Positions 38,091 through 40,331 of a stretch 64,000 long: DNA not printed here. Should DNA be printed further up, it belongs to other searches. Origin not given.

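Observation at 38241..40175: Gene fusion of an aconitase-X swivel (small) subunit to a HAL-like domain that has Glu-Ala-Asp in place of the MIO triad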

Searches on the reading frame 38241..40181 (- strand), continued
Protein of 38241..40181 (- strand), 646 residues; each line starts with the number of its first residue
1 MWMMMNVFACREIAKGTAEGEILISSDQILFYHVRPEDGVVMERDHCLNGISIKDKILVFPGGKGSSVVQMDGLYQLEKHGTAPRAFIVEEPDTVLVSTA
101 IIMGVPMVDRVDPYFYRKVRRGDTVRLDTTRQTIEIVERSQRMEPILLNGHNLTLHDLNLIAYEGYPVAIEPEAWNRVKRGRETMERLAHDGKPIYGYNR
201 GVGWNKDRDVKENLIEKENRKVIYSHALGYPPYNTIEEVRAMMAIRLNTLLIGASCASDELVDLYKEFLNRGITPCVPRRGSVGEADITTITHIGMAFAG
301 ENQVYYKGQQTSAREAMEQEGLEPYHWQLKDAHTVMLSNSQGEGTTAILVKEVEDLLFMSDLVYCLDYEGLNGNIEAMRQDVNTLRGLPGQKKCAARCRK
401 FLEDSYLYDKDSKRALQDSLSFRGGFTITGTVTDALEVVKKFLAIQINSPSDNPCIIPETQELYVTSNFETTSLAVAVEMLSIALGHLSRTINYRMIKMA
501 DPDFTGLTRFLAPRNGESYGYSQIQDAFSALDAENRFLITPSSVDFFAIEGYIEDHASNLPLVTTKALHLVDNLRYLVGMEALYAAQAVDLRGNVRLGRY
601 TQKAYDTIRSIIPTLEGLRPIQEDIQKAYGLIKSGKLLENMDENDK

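Call 40: search_protein_families(library=pfam, proteins=[L069:2415-3824:+, L069:3898-4866:-, L069:4873-7119:-, L069:7106-7717:-, L069:7664-9925:+, L069:11574-13373:-, L069:13484-14050:-, L069:14075-15346:-, L069:15356-16543:-, L069:16722-18812:+], max_evalue=0.0001)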
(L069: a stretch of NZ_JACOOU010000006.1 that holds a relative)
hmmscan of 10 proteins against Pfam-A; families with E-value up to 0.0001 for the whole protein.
L069:2415-3824:+ (469 aa): 6 families
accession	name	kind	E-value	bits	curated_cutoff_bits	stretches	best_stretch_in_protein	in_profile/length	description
PF00392.27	GntR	-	4.2e-23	81.2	27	2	251-306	9-64/64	Bacterial regulatory proteins, gntR family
PF08220.18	HTH_DeoR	-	4.2e-08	33.3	21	0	32-61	16-45/57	DeoR-like helix-turn-helix domain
PF13730.12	HTH_36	-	8.5e-08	32.3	25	0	26-60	22-55/55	Helix-turn-helix domain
PF14502.12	HTH_41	-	4.4e-07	29.7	25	0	25-65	1-41/48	Helix-turn-helix domain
PF13551.12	HTH_29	-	1.6e-05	25.3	28.1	0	257-296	10-45/64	Winged helix-turn helix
PF08279.18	HTH_11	-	5.3e-05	23.5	25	0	271-295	20-44/55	HTH domain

L069:3898-4866:- (322 aa): 1 family
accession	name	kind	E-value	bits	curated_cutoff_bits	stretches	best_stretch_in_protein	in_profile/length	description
PF00941.27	FAD_binding_5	-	7.4e-35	120.7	27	1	4-209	5-169/170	FAD binding domain in molybdopterin dehydrogenase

L069:4873-7119:- (748 aa): 3 families
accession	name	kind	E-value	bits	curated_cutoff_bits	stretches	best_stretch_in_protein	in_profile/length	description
PF02738.23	MoCoBD_1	-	1.8e-74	250.4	27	1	155-390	6-243/244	Molybdopterin cofactor-binding domain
PF20256.3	MoCoBD_2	-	2.1e-59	201.8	27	1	425-687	16-283/283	Molybdopterin cofactor-binding domain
PF01315.27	Ald_Xan_dh_C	-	2.8e-20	73.1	31.3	1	21-132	1-109/110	Aldehyde oxidase and xanthine dehydrogenase, a/b hammerhead domain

L069:7106-7717:- (203 aa): 2 families
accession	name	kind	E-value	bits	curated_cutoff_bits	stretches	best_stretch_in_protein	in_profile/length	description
PF01799.25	Fer2_2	-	7.9e-34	116.1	30.3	1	116-189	1-75/75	[2Fe-2S] binding domain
PF00111.32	Fer2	-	1.5e-07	31.7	21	1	49-102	2-55/77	2Fe-2S iron-sulfur cluster binding domain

L069:7664-9925:+ (753 aa): 2 families
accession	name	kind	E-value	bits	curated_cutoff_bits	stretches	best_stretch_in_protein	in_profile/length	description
PF03704.23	BTAD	-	5.6e-08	33.7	22.1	1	162-252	60-145/146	Bacterial transcriptional activator domain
PF13424.12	TPR_12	-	3.5e-05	24.3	30.1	0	578-648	2-74/77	Tetratricopeptide repeat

L069:11574-13373:- (599 aa): 2 families
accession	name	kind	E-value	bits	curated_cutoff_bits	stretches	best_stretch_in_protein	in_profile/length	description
PF06100.17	MCRA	-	1.6e-231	769.9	23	1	33-529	2-495/495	MCRA family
PF13450.12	NAD_binding_8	-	1.4e-05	25.7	21.9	1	38-91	2-49/68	NAD(P)-binding Rossmann-like domain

L069:13484-14050:- (188 aa): 2 families
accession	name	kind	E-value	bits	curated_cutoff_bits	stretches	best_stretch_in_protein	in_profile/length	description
PF14278.11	TetR_C_8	-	3.7e-37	127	26.1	1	71-173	1-103/103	Transcriptional regulator C-terminal region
PF00440.29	TetR_N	-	5.5e-07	29.7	24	1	15-53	7-45/47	Bacterial regulatory proteins, tetR family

L069:14075-15346:- (423 aa): 1 family
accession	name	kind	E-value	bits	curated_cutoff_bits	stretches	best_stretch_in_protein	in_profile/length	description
PF00275.25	EPSP_synthase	-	2e-127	425.8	22.8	1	4-420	2-417/417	EPSP synthase (3-phosphoshikimate 1-carboxyvinyltransferase)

L069:15356-16543:- (395 aa): 4 families
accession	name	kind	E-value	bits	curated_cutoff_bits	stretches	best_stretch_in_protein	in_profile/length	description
PF02153.23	PDH_N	-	3.3e-30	105.1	26.5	1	48-198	1-150/154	Prephenate dehydrogenase, nucleotide-binding domain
PF20463.3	PDH_C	-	1.4e-29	102.8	22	1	206-304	3-101/102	Prephenate dehydrogenase, dimerization domain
PF03446.21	NAD_binding_2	-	1.2e-06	29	21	1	35-138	1-104/161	NAD binding domain of 6-phosphogluconate dehydrogenase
PF02826.25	2-Hacid_dh_C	-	4.9e-05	23.2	25.1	1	23-102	26-100/178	D-isomer specific 2-hydroxyacid dehydrogenase, NAD binding domain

L069:16722-18812:+ (696 aa): 6 families
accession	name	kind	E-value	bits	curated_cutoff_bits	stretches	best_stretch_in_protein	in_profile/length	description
PF03764.24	EFG_IV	-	3.2e-41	140.4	24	1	473-592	1-120/121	Elongation factor G, domain IV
PF00009.33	GTP_EFTU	-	2.9e-37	128.5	26.5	1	8-277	2-188/188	Elongation factor Tu GTP binding domain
PF00679.30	EFG_C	-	8.3e-28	96.7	27.9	1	595-684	1-88/89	Elongation factor G C-terminus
PF14492.12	EFG_III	-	2.3e-20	72.8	27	1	409-471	12-74/75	Elongation Factor G, domain III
PF22042.2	EF-G_D2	-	7.5e-15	55.3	27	1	305-386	3-83/84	Elongation factor G domain 2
PF03144.31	GTP_EFTU_D2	-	4.7e-09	37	30.3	1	318-384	1-72/73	Elongation factor Tu domain 2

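Call 41: search_protein_families(library=pfam, proteins=[P0143, P0151, P0156, P0193, P0204, P0236, P0150], max_evalue=0.0001)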
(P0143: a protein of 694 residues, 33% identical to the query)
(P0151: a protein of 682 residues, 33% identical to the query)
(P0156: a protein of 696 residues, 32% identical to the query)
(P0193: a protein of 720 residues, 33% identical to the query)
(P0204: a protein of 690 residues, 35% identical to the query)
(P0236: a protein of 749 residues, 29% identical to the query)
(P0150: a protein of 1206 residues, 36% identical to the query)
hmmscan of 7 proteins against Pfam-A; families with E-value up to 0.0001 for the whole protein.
P0143 (694 aa): 2 families
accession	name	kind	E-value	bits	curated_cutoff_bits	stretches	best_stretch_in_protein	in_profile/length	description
PF00221.24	Lyase_aromatic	-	1.4e-156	522.3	27.3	1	194-651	1-466/466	Aromatic amino acid lyase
PF00027.35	cNMP_binding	-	4.2e-14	52.7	27.5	1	39-120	2-87/89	Cyclic nucleotide-binding domain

P0151 (682 aa): 2 families
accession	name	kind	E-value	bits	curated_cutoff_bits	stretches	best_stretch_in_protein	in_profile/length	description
PF00221.24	Lyase_aromatic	-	5.5e-153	510.4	27.3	1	177-634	1-466/466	Aromatic amino acid lyase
PF00027.35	cNMP_binding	-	7.9e-11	42.2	27.5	1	28-109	4-88/89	Cyclic nucleotide-binding domain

P0156 (696 aa): 2 families
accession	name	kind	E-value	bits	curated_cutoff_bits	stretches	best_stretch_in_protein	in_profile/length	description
PF00221.24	Lyase_aromatic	-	1.3e-144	482.8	27.3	1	183-640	1-466/466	Aromatic amino acid lyase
PF00027.35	cNMP_binding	-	1.9e-08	34.6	27.5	1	34-109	3-83/89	Cyclic nucleotide-binding domain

P0193 (720 aa): 1 family
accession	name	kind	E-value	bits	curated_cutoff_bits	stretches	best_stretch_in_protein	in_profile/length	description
PF00221.24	Lyase_aromatic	-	2.5e-111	373.1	27.3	1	201-691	4-465/466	Aromatic amino acid lyase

P0204 (690 aa): 1 family
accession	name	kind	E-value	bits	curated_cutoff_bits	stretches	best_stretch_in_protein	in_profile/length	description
PF00221.24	Lyase_aromatic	-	2.8e-106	356.4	27.3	1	175-657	6-465/466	Aromatic amino acid lyase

P0236 (749 aa): 1 family
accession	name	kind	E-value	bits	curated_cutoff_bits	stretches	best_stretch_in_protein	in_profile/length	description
PF00221.24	Lyase_aromatic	-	1.7e-96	324.2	27.3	1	213-705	1-466/466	Aromatic amino acid lyase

P0150 (1206 aa): 2 families
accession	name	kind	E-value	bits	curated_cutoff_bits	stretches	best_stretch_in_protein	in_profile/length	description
PF00221.24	Lyase_aromatic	-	1.2e-118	397.3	27.3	1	70-560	1-466/466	Aromatic amino acid lyase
PF13454.12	NAD_binding_9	-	4.2e-07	30.5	21.8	1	758-833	1-77/155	FAD-NAD(P)-binding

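Call 50: search_protein_families(library=pfam, proteins=[L061:1368-2273:+, L061:2301-3971:+, L061:3981-4610:+, L061:4638-6248:+, L061:6499-6960:+, L061:6957-7793:+, L061:7790-10042:+, L061:11569-13119:+, L061:13277-14236:+, L061:14236-15216:+], max_evalue=0.0001)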
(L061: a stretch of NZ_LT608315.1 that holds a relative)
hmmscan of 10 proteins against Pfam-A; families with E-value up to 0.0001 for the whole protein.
L061:1368-2273:+ (301 aa): 2 families
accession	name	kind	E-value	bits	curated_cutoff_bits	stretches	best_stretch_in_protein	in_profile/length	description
PF07837.17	FTCD_N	-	2.4e-73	246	27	1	5-179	1-176/176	Formiminotransferase domain, N-terminal subdomain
PF02971.19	FTCD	-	8.3e-30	104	24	1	182-287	2-113/145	Formiminotransferase domain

L061:2301-3971:+ (556 aa): 1 family
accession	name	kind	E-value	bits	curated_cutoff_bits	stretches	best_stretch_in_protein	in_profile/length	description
PF01268.25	FTHFS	-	2.5e-272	904.5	27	1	3-556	2-556/556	Formate--tetrahydrofolate ligase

L061:3981-4610:+ (209 aa): 1 family
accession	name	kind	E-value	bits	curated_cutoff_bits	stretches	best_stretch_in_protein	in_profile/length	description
PF04961.17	FTCD_C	-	3.3e-68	229.5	24.5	1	10-190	1-181/182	Formiminotransferase-cyclodeaminase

L061:4638-6248:+ (536 aa): 1 family
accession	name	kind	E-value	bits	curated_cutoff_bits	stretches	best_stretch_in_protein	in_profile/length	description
PF00221.24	Lyase_aromatic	-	4.8e-164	546.9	27.3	1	39-494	2-464/466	Aromatic amino acid lyase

L061:6499-6960:+ (153 aa): 3 families
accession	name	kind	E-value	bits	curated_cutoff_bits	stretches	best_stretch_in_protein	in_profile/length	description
PF01799.25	Fer2_2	-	1.1e-31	109.2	30.3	1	73-146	1-75/75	[2Fe-2S] binding domain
PF00111.32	Fer2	-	2.3e-06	27.9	21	1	7-59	3-55/77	2Fe-2S iron-sulfur cluster binding domain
PF13085.11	Fer2_3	-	3.5e-05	24.2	27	1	37-79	50-91/107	2Fe-2S iron-sulfur cluster binding domain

L061:6957-7793:+ (278 aa): 2 families
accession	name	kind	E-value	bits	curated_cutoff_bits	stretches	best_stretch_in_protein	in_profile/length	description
PF00941.27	FAD_binding_5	-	3e-41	141.5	27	1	3-170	5-169/170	FAD binding domain in molybdopterin dehydrogenase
PF03450.22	CO_deh_flav_C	-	1.9e-11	44.5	25.5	1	179-274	4-99/102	CO dehydrogenase flavoprotein C-terminal domain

L061:7790-10042:+ (750 aa): 3 families
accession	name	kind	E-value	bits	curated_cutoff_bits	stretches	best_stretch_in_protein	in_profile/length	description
PF02738.23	MoCoBD_1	-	2e-64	217.4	27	1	152-388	8-244/244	Molybdopterin cofactor-binding domain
PF20256.3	MoCoBD_2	-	2e-61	208.4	27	1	414-687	2-283/283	Molybdopterin cofactor-binding domain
PF01315.27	Ald_Xan_dh_C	-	1.4e-22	80.5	31.3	1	22-132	2-110/110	Aldehyde oxidase and xanthine dehydrogenase, a/b hammerhead domain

L061:11569-13119:+ (516 aa): 1 family
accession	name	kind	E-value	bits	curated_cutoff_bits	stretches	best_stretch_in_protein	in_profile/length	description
PF02028.23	BCCT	-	1.9e-110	370.1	27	1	13-507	1-480/485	BCCT, betaine/carnitine/choline family transporter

L061:13277-14236:+ (319 aa): 2 families
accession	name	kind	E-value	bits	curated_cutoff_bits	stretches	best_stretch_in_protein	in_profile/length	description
PF13478.12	XdhC_C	-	7.7e-33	114.1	29.7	1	171-311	1-125/125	XdhC Rossmann domain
PF02625.21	XdhC_CoxI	-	1.8e-20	73.1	24.3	1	12-77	2-67/68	XdhC and CoxI family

L061:14236-15216:+ (326 aa): 1 family
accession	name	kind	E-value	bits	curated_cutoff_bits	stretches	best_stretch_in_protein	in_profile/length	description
PF00994.29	MoCF_biosynth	-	9.6e-21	74.4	26.6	1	176-305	1-141/144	Probable molybdopterin binding domain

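Call 52: search_protein_families(library=pfam, proteins=[L034:6511-9300:+, L032:6313-7575:-, L073:4448-6196:+, L007:6577-7695:+, L009:14280-16886:+, L065:6230-9526:+, L035:19437-20972:+, L022:15545-17905:+, L054:15018-15701:+, L078:3633-4262:-], max_evalue=0.0001)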
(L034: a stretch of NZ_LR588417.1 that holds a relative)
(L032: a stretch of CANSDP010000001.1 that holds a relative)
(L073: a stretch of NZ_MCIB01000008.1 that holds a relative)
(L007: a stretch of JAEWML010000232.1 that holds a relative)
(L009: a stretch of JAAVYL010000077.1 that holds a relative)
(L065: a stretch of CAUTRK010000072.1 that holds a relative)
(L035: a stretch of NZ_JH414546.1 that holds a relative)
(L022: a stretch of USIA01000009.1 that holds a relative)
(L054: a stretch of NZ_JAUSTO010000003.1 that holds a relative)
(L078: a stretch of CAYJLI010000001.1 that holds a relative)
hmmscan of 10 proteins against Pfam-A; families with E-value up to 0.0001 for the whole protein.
L034:6511-9300:+ (930 aa): 5 families
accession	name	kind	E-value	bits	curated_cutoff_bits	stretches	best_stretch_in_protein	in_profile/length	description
PF02738.23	MoCoBD_1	-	9.4e-67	225.1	27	1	309-550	1-243/244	Molybdopterin cofactor-binding domain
PF20256.3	MoCoBD_2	-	2.5e-62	211.4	27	1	590-864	20-283/283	Molybdopterin cofactor-binding domain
PF01799.25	Fer2_2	-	9.5e-30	103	30.3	1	79-152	1-75/75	[2Fe-2S] binding domain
PF01315.27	Ald_Xan_dh_C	-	9.3e-24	84.3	31.3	1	187-292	1-109/110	Aldehyde oxidase and xanthine dehydrogenase, a/b hammerhead domain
PF00111.32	Fer2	-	6.7e-08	32.8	21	1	13-69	2-56/77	2Fe-2S iron-sulfur cluster binding domain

L032:6313-7575:- (421 aa): 2 families
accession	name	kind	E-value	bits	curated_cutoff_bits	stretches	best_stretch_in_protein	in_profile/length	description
PF00941.27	FAD_binding_5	-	3.8e-34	118.4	27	1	149-315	4-167/170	FAD binding domain in molybdopterin dehydrogenase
PF03450.22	CO_deh_flav_C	-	1.3e-06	28.9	25.5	1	329-397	4-71/102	CO dehydrogenase flavoprotein C-terminal domain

L073:4448-6196:+ (583 aa): 1 family
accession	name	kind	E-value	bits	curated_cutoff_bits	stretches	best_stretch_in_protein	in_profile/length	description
PF02028.23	BCCT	-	3.4e-145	484.7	27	1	59-552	1-483/485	BCCT, betaine/carnitine/choline family transporter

L007:6577-7695:+ (373 aa): 5 families
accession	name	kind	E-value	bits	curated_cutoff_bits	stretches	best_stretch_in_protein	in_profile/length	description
PF14697.11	Fer4_21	-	2.5e-10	40.8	35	1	305-356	4-59/59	4Fe-4S dicluster domain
PF00037.32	Fer4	-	5.2e-10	39.1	21.1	1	303-323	2-22/24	4Fe-4S binding domain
PF12838.12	Fer4_7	-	1.1e-08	35.8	27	1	308-353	1-52/52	4Fe-4S dicluster domain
PF12837.12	Fer4_6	-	2.1e-08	34.2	25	1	302-324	2-24/24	4Fe-4S binding domain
PF13187.11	Fer4_9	-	2.1e-06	28.1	27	1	309-354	2-52/52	4Fe-4S dicluster domain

L009:14280-16886:+ (869 aa): 0 families

L065:6230-9526:+ (1099 aa): 4 families
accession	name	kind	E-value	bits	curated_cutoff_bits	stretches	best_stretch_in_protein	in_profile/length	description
PF13191.12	AAA_16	-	2e-17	64.6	32.6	1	276-451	2-164/167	AAA ATPase domain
PF13424.12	TPR_12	-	1.6e-11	44.6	30.1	2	877-948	2-75/77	Tetratricopeptide repeat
PF03704.23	BTAD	-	1.4e-10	42.1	22.1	1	138-257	32-145/146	Bacterial transcriptional activator domain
PF07719.23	TPR_2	-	8.1e-07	29.1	27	0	879-909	2-32/34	Tetratricopeptide repeat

L035:19437-20972:+ (512 aa): 3 families
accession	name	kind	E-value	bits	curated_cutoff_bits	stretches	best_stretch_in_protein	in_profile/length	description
PF00005.33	ABC_tran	-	7e-47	159.9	25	2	20-169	1-137/137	ABC transporter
PF13304.12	AAA_21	-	4.3e-09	37.3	27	0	140-201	237-301/304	AAA domain, putative AbiEii toxin, Type IV TA system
PF13175.12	AAA_15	-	1.1e-06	28.9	32.1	1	17-141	11-142/374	AAA ATPase domain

L022:15545-17905:+ (787 aa): 3 families
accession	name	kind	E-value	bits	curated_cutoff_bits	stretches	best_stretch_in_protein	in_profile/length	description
PF17392.7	Urocanase_C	-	4.4e-83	278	23.6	1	554-749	2-193/196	Urocanase C-terminal domain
PF01175.24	Urocanase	-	1.8e-80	270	23.2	1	326-549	1-209/209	Urocanase Rossmann-like domain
PF17391.7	Urocanase_N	-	6.2e-52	175.2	23.2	1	199-323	3-127/127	Urocanase N-terminal domain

L054:15018-15701:+ (228 aa): 0 families

L078:3633-4262:- (210 aa): 0 families

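Call 64: predict_structure(alignment_id=A1)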
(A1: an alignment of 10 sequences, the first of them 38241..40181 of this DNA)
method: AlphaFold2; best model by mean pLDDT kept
length: 646 residues; sequences in the alignment: 10
mean_pLDDT: 81.2   pTM: 0.72
mean pLDDT of the five models: 81.2, 79.2, 78.5, 73.2, 71.2
residues with pLDDT >= 90: 213; 70-90: 318; 50-70: 85; < 50: 30
segments of 3 or more residues with pLDDT < 50: 1-4, 139-142, 202-206, 546-555, 643-646
pLDDT, mean of each block of 10 residues (from residue 1): 64 91 79 76 80 87 63 74 88 81 89 83 86 76 78 92 92 91 82 65 49 79 82 92 95 87 96 90 65 93 91 95 88 83 93 93 89 80 84 88 89 63 71 95 90 75 61 87 92 80 69 58 72 85 52 54 89 93 88 87 93 76 87 84 44
secondary structure, 60 per line:
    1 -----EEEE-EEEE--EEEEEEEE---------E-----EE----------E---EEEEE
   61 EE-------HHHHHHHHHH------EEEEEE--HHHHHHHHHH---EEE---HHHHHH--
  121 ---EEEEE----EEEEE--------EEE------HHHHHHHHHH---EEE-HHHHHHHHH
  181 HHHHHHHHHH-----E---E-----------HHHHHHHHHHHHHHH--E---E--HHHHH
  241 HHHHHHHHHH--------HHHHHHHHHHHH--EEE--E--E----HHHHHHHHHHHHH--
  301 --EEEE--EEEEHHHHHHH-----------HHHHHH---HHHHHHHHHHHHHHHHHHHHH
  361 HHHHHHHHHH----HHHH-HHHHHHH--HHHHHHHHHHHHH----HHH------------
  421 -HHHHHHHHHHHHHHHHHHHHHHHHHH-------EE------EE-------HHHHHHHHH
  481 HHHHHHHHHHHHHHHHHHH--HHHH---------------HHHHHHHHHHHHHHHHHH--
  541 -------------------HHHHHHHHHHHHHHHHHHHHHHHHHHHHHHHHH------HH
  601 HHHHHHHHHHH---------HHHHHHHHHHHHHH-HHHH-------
elements in order: E6-9 E11-14 E17-24 E56-62 H70-79 E86-91 H94-103 E107-109 H113-118 E124-128 E133-137 E146-148 H155-164 E168-170 H172-190 H212-226 H236-250 H259-270 E273-275 H286-298 E303-306 E309-312 H313-319 H331-336 H340-370 H375-378 H380-386 H389-401 H422-447 H472-499 H502-505 H521-538 H560-592 H599-611 H621-634 H636-639
